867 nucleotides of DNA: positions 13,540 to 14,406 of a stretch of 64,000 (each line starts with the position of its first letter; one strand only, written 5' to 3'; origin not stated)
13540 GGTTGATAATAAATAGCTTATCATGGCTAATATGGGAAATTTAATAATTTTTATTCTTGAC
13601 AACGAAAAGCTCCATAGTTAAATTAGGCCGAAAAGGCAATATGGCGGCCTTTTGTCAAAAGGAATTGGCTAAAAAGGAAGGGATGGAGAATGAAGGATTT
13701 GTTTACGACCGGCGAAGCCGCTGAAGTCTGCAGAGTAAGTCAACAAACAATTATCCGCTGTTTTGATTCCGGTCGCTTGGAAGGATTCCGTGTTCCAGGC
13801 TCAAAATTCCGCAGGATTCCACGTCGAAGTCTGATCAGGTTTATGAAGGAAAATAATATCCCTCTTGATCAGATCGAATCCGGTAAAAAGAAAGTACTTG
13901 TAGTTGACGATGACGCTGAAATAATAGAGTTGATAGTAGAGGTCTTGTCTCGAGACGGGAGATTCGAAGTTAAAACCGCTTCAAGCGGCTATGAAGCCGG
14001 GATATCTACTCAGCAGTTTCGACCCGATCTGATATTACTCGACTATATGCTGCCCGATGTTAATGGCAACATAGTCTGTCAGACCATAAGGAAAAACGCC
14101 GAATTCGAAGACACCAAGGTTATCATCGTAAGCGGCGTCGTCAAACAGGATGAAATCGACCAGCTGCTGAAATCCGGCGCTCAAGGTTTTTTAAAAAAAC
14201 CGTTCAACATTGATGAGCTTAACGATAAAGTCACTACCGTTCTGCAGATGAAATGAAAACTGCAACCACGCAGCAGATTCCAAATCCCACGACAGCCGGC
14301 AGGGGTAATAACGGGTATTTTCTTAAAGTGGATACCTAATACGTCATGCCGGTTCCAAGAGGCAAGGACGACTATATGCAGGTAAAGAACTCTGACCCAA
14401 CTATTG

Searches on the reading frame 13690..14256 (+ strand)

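Call 65: search_protein_families(library=pfam, proteins=[window:13690-14256:+], max_evalue=0.001)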
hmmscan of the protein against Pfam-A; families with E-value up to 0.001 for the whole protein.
window:13690-14256:+ (188 aa): 2 families
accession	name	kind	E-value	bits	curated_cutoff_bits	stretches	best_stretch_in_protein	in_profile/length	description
PF00072.30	Response_reg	-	1.1e-24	87.1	30.2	1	69-181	1-110/111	Response regulator receiver domain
PF12728.13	HTH_17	-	1.3e-09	38.6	27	1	4-55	1-50/51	Helix-turn-helix domain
